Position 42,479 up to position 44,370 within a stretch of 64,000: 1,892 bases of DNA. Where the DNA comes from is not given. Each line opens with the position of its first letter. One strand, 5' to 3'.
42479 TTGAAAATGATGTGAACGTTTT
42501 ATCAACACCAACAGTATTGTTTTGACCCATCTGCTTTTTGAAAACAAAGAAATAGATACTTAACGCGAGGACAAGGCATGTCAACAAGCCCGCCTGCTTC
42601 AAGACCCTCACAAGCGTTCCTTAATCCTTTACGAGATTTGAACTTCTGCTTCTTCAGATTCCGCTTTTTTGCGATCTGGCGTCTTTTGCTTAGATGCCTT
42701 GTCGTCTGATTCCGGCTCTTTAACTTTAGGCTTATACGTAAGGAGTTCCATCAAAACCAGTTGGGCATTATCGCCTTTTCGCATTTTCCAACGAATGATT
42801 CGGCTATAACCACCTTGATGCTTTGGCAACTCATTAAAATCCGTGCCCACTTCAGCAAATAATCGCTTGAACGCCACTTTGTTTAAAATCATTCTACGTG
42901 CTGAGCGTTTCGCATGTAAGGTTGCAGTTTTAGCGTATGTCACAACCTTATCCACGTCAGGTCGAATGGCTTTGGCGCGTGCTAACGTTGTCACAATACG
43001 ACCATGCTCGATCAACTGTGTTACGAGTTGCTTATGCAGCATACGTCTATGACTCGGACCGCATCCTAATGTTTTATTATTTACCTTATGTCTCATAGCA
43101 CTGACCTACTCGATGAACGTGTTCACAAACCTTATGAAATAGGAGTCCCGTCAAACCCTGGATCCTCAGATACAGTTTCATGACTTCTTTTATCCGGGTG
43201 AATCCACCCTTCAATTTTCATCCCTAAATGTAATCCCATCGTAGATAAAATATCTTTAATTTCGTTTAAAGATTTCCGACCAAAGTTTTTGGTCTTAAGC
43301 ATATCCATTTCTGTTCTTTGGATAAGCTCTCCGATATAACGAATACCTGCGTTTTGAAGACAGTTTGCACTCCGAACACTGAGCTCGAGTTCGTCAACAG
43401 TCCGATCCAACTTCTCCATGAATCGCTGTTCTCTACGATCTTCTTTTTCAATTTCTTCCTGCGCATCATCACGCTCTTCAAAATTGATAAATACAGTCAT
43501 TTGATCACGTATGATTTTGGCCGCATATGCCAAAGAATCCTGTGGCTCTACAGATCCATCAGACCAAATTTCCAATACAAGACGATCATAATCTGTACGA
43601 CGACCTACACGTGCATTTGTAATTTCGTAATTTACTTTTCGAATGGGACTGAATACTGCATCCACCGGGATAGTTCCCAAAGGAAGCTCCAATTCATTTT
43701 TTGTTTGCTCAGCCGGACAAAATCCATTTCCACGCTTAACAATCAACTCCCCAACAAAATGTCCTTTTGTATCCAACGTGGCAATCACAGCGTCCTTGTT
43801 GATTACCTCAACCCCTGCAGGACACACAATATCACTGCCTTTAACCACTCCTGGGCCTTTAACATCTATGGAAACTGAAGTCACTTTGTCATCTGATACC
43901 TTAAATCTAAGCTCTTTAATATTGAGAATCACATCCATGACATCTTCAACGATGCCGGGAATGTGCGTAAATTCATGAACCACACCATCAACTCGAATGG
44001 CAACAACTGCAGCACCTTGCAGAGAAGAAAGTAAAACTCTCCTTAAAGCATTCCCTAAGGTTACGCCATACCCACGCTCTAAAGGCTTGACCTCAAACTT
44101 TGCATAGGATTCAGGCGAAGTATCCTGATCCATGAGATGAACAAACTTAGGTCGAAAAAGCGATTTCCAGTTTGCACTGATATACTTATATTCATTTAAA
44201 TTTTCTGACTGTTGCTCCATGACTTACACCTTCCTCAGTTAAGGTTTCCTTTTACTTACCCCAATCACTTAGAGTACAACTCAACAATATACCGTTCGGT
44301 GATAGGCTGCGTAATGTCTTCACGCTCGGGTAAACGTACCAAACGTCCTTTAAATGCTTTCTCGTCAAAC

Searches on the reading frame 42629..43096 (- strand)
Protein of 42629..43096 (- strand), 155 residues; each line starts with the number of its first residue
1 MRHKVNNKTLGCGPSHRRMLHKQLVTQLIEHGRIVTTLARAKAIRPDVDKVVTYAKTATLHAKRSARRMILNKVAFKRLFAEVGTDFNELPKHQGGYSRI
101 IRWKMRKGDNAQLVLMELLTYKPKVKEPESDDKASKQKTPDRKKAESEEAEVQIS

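Call 35: search_protein_families(library=pfam, proteins=[window:42629-43096:-], max_evalue=0.0001)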
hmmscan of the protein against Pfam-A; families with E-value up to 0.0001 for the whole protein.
window:42629-43096:- (155 aa): 1 family
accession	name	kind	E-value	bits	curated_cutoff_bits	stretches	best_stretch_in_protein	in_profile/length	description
PF01196.24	Ribosomal_L17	-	6.6e-26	91.5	27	1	21-118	2-96/97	Ribosomal protein L17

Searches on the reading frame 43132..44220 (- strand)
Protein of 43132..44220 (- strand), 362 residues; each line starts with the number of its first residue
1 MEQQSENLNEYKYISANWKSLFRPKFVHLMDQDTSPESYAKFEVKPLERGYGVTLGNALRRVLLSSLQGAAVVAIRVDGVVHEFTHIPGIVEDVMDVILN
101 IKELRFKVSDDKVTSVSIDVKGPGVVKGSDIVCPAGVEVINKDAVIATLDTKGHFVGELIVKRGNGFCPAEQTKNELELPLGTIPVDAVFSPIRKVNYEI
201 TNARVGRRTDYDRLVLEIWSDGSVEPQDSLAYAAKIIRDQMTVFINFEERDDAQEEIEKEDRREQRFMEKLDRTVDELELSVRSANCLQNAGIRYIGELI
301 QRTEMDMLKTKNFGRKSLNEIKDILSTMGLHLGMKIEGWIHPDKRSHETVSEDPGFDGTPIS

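Call 35: search_protein_families(library=pfam, proteins=[window:43132-44220:-], max_evalue=0.0001)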
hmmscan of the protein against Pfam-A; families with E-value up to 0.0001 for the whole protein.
window:43132-44220:- (362 aa): 3 families
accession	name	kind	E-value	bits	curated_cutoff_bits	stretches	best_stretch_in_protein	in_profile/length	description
PF01000.31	RNA_pol_A_bac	-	5.9e-29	101.1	33.9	1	75-191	1-119/119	RNA polymerase Rpb3/RpoA insert domain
PF03118.21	RNA_pol_A_CTD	-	1.3e-26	92.5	23.8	1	267-326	7-66/67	Bacterial RNA polymerase, alpha chain C terminal domain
PF01193.29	RNA_pol_L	-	1.8e-24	85.6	24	1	45-240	1-73/74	RNA polymerase Rpb3/Rpb11 dimerisation domain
